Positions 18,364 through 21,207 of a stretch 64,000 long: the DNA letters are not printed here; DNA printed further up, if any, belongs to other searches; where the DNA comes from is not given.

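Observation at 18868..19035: HNH nuclease motif inserted into a MrfA/YprA-type DEAD-DUF1998 helicase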

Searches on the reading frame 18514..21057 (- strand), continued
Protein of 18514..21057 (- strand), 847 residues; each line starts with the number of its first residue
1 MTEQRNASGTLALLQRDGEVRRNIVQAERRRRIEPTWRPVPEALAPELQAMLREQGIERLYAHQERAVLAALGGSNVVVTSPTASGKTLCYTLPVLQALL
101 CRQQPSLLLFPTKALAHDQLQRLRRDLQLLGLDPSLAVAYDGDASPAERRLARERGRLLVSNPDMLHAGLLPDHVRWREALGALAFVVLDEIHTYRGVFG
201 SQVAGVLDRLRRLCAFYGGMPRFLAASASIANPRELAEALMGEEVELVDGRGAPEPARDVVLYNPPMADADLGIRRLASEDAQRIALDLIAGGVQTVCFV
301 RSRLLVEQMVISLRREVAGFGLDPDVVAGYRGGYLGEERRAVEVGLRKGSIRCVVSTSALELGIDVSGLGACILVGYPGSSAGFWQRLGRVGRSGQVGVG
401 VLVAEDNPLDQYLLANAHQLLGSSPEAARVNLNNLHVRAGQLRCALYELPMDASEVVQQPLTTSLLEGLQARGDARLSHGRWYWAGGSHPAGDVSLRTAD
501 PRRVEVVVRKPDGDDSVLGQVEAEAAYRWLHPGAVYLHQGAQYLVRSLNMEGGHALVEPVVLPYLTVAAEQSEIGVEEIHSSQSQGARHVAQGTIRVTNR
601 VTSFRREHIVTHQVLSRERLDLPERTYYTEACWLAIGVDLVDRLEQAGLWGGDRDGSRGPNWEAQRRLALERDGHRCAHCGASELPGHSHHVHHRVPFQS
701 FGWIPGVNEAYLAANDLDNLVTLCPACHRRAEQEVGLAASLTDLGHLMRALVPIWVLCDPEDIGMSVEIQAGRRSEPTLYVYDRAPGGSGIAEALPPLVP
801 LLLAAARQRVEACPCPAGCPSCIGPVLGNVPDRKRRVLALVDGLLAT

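Call 6: find_homologous_proteins(query=window:18514-21057:-, max_evalue=1e-10)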
Query window:18514-21057:- (847 aa): 8000 proteins with E <= 1e-10 among 8000 candidates; the best 120 are listed.
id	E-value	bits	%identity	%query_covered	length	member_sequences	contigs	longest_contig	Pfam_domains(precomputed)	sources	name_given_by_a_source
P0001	0.0e+0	1165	61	100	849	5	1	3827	PF00270.36,PF09369.16,PF01844.30,PF00271.38,PF04851.22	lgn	-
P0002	0.0e+0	1142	61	100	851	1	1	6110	PF00270.36,PF09369.16,PF01844.30,PF00271.38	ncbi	ncbi:MAG: DEAD/DEAH box helicase [Anaerolineae bacterium]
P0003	0.0e+0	1139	60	100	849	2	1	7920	PF00270.36,PF09369.16,PF01844.30,PF00271.38,PF04851.22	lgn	-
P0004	0.0e+0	1128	59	99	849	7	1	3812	PF00270.36,PF09369.16,PF01844.30,PF00271.38,PF04851.22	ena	-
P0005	0.0e+0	1098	61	97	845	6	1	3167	PF00270.36,PF09369.16,PF01844.30,PF00271.38,PF22982.4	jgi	-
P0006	0.0e+0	1096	60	100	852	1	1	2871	PF00270.36,PF09369.16,PF00271.38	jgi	jgi:DEAD/DEAH box helicase domain-containing protein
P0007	0.0e+0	1080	58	99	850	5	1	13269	PF00270.36,PF09369.16,PF01844.30,PF00271.38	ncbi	-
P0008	0.0e+0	1065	58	100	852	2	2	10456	PF00270.36,PF09369.16,PF01844.30,PF00271.38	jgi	jgi:DEAD/DEAH box helicase domain-containing protein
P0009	1.3e-288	978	54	100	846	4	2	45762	PF00270.36,PF09369.16,PF01844.30,PF00271.38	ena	-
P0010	1.5e-286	971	54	99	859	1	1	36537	PF00270.36,PF09369.16,PF00271.38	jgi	jgi:DEAD/DEAH box helicase domain-containing protein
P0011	2.2e-278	944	52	99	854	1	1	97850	PF00270.36,PF09369.16,PF01844.30,PF00271.38,PF04851.22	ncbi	-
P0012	5.2e-276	936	53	99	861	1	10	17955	PF00270.36,PF09369.16,PF01844.30,PF00271.38,PF04851.22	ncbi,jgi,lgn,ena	jgi:DEAD/DEAH box helicase domain-containing protein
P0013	1.5e-273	928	54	94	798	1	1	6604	PF00270.36,PF09369.16,PF01844.30,PF00271.38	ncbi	-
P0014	1.7e-272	925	54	95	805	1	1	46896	PF00270.36,PF09369.16,PF01844.30,PF00271.38,PF04851.22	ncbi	-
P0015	1.3e-270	918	62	77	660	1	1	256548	PF09369.16,PF00271.38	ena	-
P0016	4.3e-247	841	48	95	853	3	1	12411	PF00270.36,PF09369.16,PF01844.30,PF00271.38,PF22982.4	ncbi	-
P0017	9.5e-247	839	50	95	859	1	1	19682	PF00270.36,PF09369.16,PF01844.30,PF00271.38,PF22982.4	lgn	-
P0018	8.0e-245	833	49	95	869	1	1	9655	PF00270.36,PF09369.16,PF01844.30,PF00271.38,PF22982.4,PF04851.22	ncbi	-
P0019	1.2e-244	833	48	98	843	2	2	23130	PF00270.36,PF09369.16,PF01844.30,PF00271.38,PF22982.4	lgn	-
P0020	2.9e-244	831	48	95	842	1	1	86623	PF00270.36,PF09369.16,PF01844.30,PF00271.38,PF22982.4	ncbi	ncbi:MAG: DEAD/DEAH box helicase [Anaerolineae bacterium]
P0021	5.4e-244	830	47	98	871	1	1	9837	PF00270.36,PF09369.16,PF01844.30,PF00271.38,PF22982.4,PF04851.22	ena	-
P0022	2.1e-242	825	48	95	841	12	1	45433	PF00270.36,PF09369.16,PF01844.30,PF00271.38,PF22982.4,PF04851.22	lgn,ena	-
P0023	4.5e-241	821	48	95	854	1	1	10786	PF00270.36,PF09369.16,PF01844.30,PF00271.38,PF22982.4,PF04851.22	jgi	jgi:DEAD/DEAH box helicase domain-containing protein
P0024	4.7e-239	814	50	95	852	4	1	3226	PF00270.36,PF09369.16,PF01844.30,PF00271.38,PF22982.4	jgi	-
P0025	9.6e-239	813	50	95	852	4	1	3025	PF00270.36,PF09369.16,PF01844.30,PF00271.38,PF22982.4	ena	-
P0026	1.5e-238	812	47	95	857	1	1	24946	PF00270.36,PF09369.16,PF01844.30,PF00271.38,PF22982.4,PF04851.22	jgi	jgi:DEAD/DEAH box helicase domain-containing protein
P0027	4.1e-236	804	48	95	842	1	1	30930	PF00270.36,PF09369.16,PF01844.30,PF00271.38,PF22982.4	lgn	-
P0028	7.6e-236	803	47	95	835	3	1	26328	PF00270.36,PF09369.16,PF01844.30,PF00271.38,PF22982.4,PF04851.22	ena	-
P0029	8.1e-236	803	46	95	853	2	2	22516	PF00270.36,PF09369.16,PF01844.30,PF00271.38,PF22982.4,PF04851.22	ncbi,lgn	ncbi:MAG: DEAD/DEAH box helicase [Chloroflexota bacterium]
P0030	3.7e-235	801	46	99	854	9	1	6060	PF00270.36,PF09369.16,PF01844.30,PF00271.38,PF22982.4,PF04851.22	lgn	-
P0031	1.1e-234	799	46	95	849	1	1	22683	PF00270.36,PF09369.16,PF01844.30,PF00271.38,PF22982.4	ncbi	-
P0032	1.3e-234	799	47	96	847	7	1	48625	PF00270.36,PF09369.16,PF01844.30,PF00271.38,PF22982.4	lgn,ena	-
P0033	1.4e-234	799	48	95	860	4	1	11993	PF00270.36,PF09369.16,PF01844.30,PF00271.38,PF22982.4,PF04851.22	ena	-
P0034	1.2e-230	786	45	95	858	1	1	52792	PF00270.36,PF09369.16,PF01844.30,PF00271.38,PF22982.4,PF04851.22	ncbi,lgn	ncbi:MAG: DEAD/DEAH box helicase [Anaerolineales bacterium]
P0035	1.6e-230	786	46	95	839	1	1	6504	PF00270.36,PF09369.16,PF01844.30,PF00271.38,PF22982.4,PF04851.22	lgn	-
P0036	3.7e-230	785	46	95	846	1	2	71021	PF00270.36,PF09369.16,PF01844.30,PF00271.38,PF22982.4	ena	-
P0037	8.0e-230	783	47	97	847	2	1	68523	PF00270.36,PF09369.16,PF01844.30,PF00271.38,PF22982.4,PF04851.22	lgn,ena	-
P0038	4.9e-228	778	47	98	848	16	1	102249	PF00270.36,PF09369.16,PF01844.30,PF00271.38,PF22982.4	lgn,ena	-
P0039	4.1e-227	774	47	96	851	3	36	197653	PF00270.36,PF09369.16,PF01844.30,PF00271.38,PF22982.4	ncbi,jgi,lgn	-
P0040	1.6e-224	766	45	97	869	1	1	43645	PF00270.36,PF09369.16,PF01844.30,PF00271.38,PF22982.4,PF04851.22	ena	-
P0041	1.8e-224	766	46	98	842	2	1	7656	PF00270.36,PF09369.16,PF01844.30,PF00271.38,PF22982.4,PF04851.22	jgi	-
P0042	2.8e-224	765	45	98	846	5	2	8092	PF00270.36,PF09369.16,PF01844.30,PF00271.38,PF04851.22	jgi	-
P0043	4.2e-224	765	45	96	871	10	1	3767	PF00270.36,PF09369.16,PF01844.30,PF00271.38,PF22982.4,PF04851.22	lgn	-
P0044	2.4e-223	762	47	98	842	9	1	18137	PF00270.36,PF09369.16,PF01844.30,PF00271.38,PF22982.4,PF04851.22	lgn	-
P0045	6.4e-223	761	46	95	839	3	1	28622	PF00270.36,PF09369.16,PF00271.38,PF22982.4,PF04851.22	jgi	-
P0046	4.2e-222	758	46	96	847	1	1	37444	PF00270.36,PF09369.16,PF01844.30,PF00271.38,PF22982.4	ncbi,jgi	jgi:DEAD/DEAH box helicase domain-containing protein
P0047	6.4e-222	757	47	93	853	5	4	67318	PF00270.36,PF09369.16,PF01844.30,PF00271.38,PF22982.4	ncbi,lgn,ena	-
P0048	7.5e-221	754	46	96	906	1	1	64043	PF00270.36,PF09369.16,PF01844.30,PF00271.38,PF22982.4,PF04851.22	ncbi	-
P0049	1.6e-220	753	45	97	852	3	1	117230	PF00270.36,PF09369.16,PF01844.30,PF00271.38,PF22982.4,PF04851.22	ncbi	-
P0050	5.0e-220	751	45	96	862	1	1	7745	PF00270.36,PF09369.16,PF01844.30,PF00271.38,PF22982.4,PF04851.22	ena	-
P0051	8.2e-219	747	46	96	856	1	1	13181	PF00270.36,PF09369.16,PF01844.30,PF00271.38,PF22982.4,PF04851.22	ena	-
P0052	9.6e-219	747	46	93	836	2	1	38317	PF00270.36,PF09369.16,PF01844.30,PF00271.38,PF22982.4,PF04851.22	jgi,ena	-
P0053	3.8e-218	745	44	99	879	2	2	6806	PF00270.36,PF09369.16,PF01844.30,PF00271.38,PF22982.4,PF04851.22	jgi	jgi:DEAD/DEAH box helicase domain-containing protein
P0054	1.3e-217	743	46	97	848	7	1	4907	PF00270.36,PF09369.16,PF01844.30,PF00271.38,PF22982.4,PF04851.22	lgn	-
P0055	1.5e-217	743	44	98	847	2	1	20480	PF00270.36,PF09369.16,PF01844.30,PF00271.38,PF22982.4,PF04851.22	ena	-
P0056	2.8e-217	742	46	96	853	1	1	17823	PF00270.36,PF09369.16,PF01844.30,PF00271.38,PF22982.4,PF04851.22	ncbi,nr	ncbi:MAG: DEAD/DEAH box helicase [Caldilineae bacterium]|nr:MAG: DEAD/DEAH box helicase [Caldilineae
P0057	4.0e-217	741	45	97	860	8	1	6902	PF00270.36,PF09369.16,PF00271.38,PF22982.4,PF04851.22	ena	-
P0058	4.6e-217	741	45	97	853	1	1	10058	PF00270.36,PF09369.16,PF00271.38,PF22982.4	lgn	-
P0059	8.2e-217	740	45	96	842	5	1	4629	PF00270.36,PF09369.16,PF01844.30,PF00271.38,PF22982.4,PF04851.22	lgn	-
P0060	8.5e-217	740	45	96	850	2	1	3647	PF00270.36,PF09369.16,PF01844.30,PF00271.38,PF22982.4,PF04851.22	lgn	-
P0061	1.1e-216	740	45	98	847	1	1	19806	PF00270.36,PF09369.16,PF01844.30,PF00271.38,PF22982.4,PF04851.22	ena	-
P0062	1.6e-216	739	44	97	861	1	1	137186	PF00270.36,PF09369.16,PF01844.30,PF00271.38,PF22982.4,PF04851.22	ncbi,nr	ncbi:MAG: DEAD/DEAH box helicase [Caldilineales bacterium]|nr:DEAD/DEAH box helicase [Caldilineales 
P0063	3.3e-216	738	44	99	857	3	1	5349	PF00270.36,PF09369.16,PF00271.38,PF22982.4,PF04851.22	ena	-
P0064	1.3e-215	736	45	96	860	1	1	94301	PF00270.36,PF09369.16,PF01844.30,PF00271.38,PF22982.4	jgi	jgi:DEAD/DEAH box helicase domain-containing protein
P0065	1.3e-215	736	46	96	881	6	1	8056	PF00270.36,PF09369.16,PF01844.30,PF00271.38,PF22982.4,PF04851.22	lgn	-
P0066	2.3e-215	736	45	96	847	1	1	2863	PF00270.36,PF09369.16,PF00271.38,PF22982.4,PF04851.22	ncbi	-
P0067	3.4e-215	735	45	96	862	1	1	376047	PF00270.36,PF09369.16,PF01844.30,PF00271.38,PF22982.4,PF04851.22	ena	-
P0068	5.2e-215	734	46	94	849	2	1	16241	PF00270.36,PF09369.16,PF01844.30,PF00271.38,PF22982.4,PF04851.22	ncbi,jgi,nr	ncbi:MAG: DEAD/DEAH box helicase [Chloroflexi bacterium]|nr:DEAD/DEAH box helicase [Chloroflexota ba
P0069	2.2e-214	732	45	96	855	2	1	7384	PF00270.36,PF09369.16,PF01844.30,PF00271.38,PF22982.4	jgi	jgi:DEAD/DEAH box helicase domain-containing protein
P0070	5.3e-214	731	45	96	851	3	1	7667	PF00270.36,PF09369.16,PF01844.30,PF00271.38,PF22982.4,PF04851.22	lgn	-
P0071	6.6e-214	731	45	96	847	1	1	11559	PF00270.36,PF09369.16,PF01844.30,PF00271.38,PF22982.4,PF04851.22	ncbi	-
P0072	8.8e-214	730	46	96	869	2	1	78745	PF00270.36,PF09369.16,PF01844.30,PF00271.38,PF22982.4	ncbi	-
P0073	2.8e-213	729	44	96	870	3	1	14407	PF00270.36,PF09369.16,PF01844.30,PF00271.38,PF22982.4,PF04851.22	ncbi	-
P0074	4.2e-213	728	45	95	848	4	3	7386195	PF00270.36,PF09369.16,PF01844.30,PF00271.38,PF22982.4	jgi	jgi:DEAD/DEAH box helicase domain-containing protein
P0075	4.9e-213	728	45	95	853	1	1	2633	PF00270.36,PF09369.16,PF01844.30,PF00271.38,PF22982.4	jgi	jgi:DEAD/DEAH box helicase domain-containing protein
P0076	9.8e-213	727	44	96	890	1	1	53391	PF00270.36,PF09369.16,PF01844.30,PF00271.38,PF22982.4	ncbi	-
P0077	1.2e-212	727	46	96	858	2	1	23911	PF00270.36,PF09369.16,PF01844.30,PF00271.38,PF22982.4,PF04851.22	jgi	-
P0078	1.3e-212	726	44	99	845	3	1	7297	PF00270.36,PF09369.16,PF00271.38,PF22982.4,PF04851.22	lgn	-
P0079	4.9e-212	725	45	93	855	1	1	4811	PF00270.36,PF09369.16,PF01844.30,PF00271.38,PF22982.4,PF04851.22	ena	-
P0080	7.6e-212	724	46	93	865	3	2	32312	PF00270.36,PF09369.16,PF01844.30,PF00271.38,PF22982.4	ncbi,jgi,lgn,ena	-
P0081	8.6e-212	724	47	93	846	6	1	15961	PF00270.36,PF09369.16,PF01844.30,PF00271.38,PF22982.4,PF04851.22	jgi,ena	-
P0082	1.5e-211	723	45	93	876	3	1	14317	PF00270.36,PF09369.16,PF01844.30,PF00271.38,PF22982.4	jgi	-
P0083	2.2e-211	722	46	95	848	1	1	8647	PF00270.36,PF09369.16,PF01844.30,PF00271.38,PF22982.4,PF04851.22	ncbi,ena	-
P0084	2.6e-211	722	45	95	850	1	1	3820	PF00270.36,PF09369.16,PF01844.30,PF00271.38,PF22982.4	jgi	-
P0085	6.1e-211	721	44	96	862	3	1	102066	PF00270.36,PF09369.16,PF01844.30,PF00271.38,PF22982.4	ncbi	ncbi:MAG: DEAD/DEAH box helicase [Anaerolineae bacterium]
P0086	1.4e-210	720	44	96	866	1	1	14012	PF00270.36,PF09369.16,PF01844.30,PF00271.38,PF22982.4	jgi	jgi:DEAD/DEAH box helicase domain-containing protein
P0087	1.5e-210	720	46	95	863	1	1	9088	PF00270.36,PF09369.16,PF01844.30,PF00271.38,PF22982.4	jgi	-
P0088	1.5e-210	720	45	96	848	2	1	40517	PF00270.36,PF09369.16,PF01844.30,PF00271.38,PF22982.4,PF04851.22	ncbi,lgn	-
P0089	1.7e-210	719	45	97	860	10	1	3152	PF00270.36,PF09369.16,PF01844.30,PF00271.38,PF22982.4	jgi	jgi:DEAD/DEAH box helicase domain-containing protein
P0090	2.0e-210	719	46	93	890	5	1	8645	PF00270.36,PF09369.16,PF01844.30,PF00271.38,PF22982.4,PF04851.22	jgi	jgi:DEAD/DEAH box helicase domain-containing protein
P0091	3.0e-210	719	44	98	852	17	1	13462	PF00270.36,PF09369.16,PF01844.30,PF00271.38,PF22982.4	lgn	-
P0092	5.3e-210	718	45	96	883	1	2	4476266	PF00270.36,PF09369.16,PF01844.30,PF00271.38,PF22982.4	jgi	jgi:DEAD/DEAH box helicase domain-containing protein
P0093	6.6e-210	718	45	98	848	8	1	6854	PF00270.36,PF09369.16,PF01844.30,PF00271.38,PF22982.4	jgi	jgi:DEAD/DEAH box helicase domain-containing protein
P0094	7.2e-210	717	43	95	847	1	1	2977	PF00270.36,PF09369.16,PF01844.30,PF00271.38,PF22982.4,PF04851.22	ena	-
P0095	9.1e-210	717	45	97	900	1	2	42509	PF00270.36,PF09369.16,PF01844.30,PF00271.38,PF22982.4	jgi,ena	-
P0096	1.0e-209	717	44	99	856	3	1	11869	PF00270.36,PF09369.16,PF01844.30,PF00271.38,PF22982.4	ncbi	-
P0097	1.3e-209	717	45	96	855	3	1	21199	PF00270.36,PF09369.16,PF01844.30,PF00271.38,PF22982.4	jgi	jgi:DEAD/DEAH box helicase domain-containing protein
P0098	2.2e-209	716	45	93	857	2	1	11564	PF00270.36,PF09369.16,PF01844.30,PF00271.38,PF22982.4,PF04851.22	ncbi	-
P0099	2.9e-209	715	44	99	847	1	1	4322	PF00270.36,PF09369.16,PF01844.30,PF00271.38,PF22982.4,PF04851.22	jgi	-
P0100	3.0e-209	715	44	98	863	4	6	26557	PF00270.36,PF09369.16,PF01844.30,PF00271.38,PF22982.4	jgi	jgi:DEAD/DEAH box helicase domain-containing protein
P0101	4.4e-209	715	46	93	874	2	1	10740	PF00270.36,PF09369.16,PF01844.30,PF00271.38,PF22982.4,PF04851.22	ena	-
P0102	5.6e-209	714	46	93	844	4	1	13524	PF00270.36,PF09369.16,PF01844.30,PF00271.38,PF22982.4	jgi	jgi:DEAD/DEAH box helicase domain-containing protein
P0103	1.0e-208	714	44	96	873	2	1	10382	PF00270.36,PF09369.16,PF01844.30,PF00271.38,PF22982.4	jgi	jgi:DEAD/DEAH box helicase domain-containing protein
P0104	1.2e-208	713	43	100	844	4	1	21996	PF00270.36,PF09369.16,PF01844.30,PF00271.38,PF22982.4,PF04851.22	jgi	-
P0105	1.7e-208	713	46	95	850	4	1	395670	PF00270.36,PF09369.16,PF01844.30,PF00271.38,PF22982.4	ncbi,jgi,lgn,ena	jgi:DEAD/DEAH box helicase domain-containing protein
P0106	2.2e-208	713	44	95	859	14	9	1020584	PF00270.36,PF09369.16,PF01844.30,PF00271.38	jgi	jgi:DEAD/DEAH box helicase domain-containing protein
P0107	2.4e-208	712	45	96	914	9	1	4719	PF00270.36,PF09369.16,PF01844.30,PF00271.38,PF22982.4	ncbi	-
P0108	2.6e-208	712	43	98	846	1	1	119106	PF00270.36,PF09369.16,PF01844.30,PF00271.38,PF22982.4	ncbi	ncbi:MAG: DEAD/DEAH box helicase [Chloroflexota bacterium]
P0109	2.6e-208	712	43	98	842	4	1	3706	PF00270.36,PF09369.16,PF01844.30,PF00271.38,PF22982.4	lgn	-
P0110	3.6e-208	712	45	94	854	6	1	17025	PF00270.36,PF09369.16,PF01844.30,PF00271.38,PF22982.4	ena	-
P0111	5.6e-208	711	44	96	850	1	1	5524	PF00270.36,PF09369.16,PF01844.30,PF00271.38,PF22982.4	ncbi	-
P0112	6.3e-208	711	46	93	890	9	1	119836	PF00270.36,PF09369.16,PF01844.30,PF00271.38,PF22982.4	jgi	jgi:DEAD/DEAH box helicase domain-containing protein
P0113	8.9e-208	711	43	99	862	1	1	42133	PF00270.36,PF09369.16,PF01844.30,PF00271.38,PF22982.4,PF04851.22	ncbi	-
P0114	2.9e-207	709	46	93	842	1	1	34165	PF00270.36,PF09369.16,PF01844.30,PF00271.38,PF22982.4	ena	-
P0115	3.3e-207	709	43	96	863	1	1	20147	PF00270.36,PF09369.16,PF01844.30,PF00271.38,PF22982.4,PF04851.22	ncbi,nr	ncbi:MAG: putative ATP-dependent RNA helicase YfmL [Anaerolineales bacterium]|nr:putative ATP-depend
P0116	4.4e-207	708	45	95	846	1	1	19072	PF00270.36,PF09369.16,PF01844.30,PF00271.38,PF22982.4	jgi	-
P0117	6.0e-207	708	44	98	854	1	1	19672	PF00270.36,PF09369.16,PF01844.30,PF00271.38,PF22982.4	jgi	jgi:DEAD/DEAH box helicase domain-containing protein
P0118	6.4e-207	708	44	99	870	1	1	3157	PF00270.36,PF09369.16,PF00271.38,PF22982.4,PF04851.22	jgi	jgi:DEAD/DEAH box helicase domain-containing protein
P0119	2.4e-206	706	45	93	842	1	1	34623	PF00270.36,PF09369.16,PF01844.30,PF00271.38,PF22982.4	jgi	-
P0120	2.4e-206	706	43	98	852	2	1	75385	PF00270.36,PF09369.16,PF01844.30,PF00271.38,PF22982.4,PF04851.22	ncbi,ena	-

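Call 54: predict_structure(alignment_id=A2)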
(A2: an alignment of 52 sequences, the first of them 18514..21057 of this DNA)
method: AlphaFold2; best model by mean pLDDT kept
length: 847 residues; sequences in the alignment: 52
mean_pLDDT: 88.3   pTM: 0.85
mean pLDDT of the five models: 88.3, 87.7, 86.6, 86.0, 84.8
residues with pLDDT >= 90: 486; 70-90: 311; 50-70: 38; < 50: 12
segments of 3 or more residues with pLDDT < 50: 1-4, 653-655, 771-773
pLDDT, mean of each block of 10 residues (from residue 1): 51 84 92 92 97 96 97 97 84 98 96 87 96 95 85 92 94 94 97 92 96 96 93 95 93 86 90 84 93 92 92 92 93 84 89 89 73 92 86 80 93 89 84 90 95 85 91 94 91 82 91 89 89 93 95 95 90 91 93 94 85 79 91 92 83 62 93 83 78 77 79 89 75 59 90 91 84 71 92 94 95 87 76 89 90
secondary structure, 60 per line:
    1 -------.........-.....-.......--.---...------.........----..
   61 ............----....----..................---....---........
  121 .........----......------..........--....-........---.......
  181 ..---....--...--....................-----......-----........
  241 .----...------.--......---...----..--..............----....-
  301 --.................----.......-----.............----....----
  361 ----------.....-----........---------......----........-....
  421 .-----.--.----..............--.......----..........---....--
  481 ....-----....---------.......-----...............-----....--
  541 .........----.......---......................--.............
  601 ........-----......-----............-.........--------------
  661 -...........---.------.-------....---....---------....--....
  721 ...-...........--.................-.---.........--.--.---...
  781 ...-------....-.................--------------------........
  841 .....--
elements in order (helices of 4 or more, strands of 3 or more residues): H8-16 H18-22 E24-30 E37-39 H46-54 E59-61 H62-72 E77-80 H85-102 E106-109 H113-129 E137-139 H146-155 E158-161 H163-170 H174-182 E186-189 H197-216 E222-227 H233-241 E246-248 E258-263 E267-269 H278-291 E296-299 H303-319 E327-330 H336-348 E353-356 E371-375 H381-388 E398-403 H408-415 H417-421 H435-448 H453-457 H462-471 E475-478 E481-484 H490-493 E503-509 E515-522 H523-529 E535-538 E541-549 E554-560 E564-585 E588-608 E614-619 E625-636 H638-646 H662-672 E691-694 H698-701 H711-714 E720-723 H725-735 H738-754 E763-768 E778-783 H791-794 H796-812 H833-845
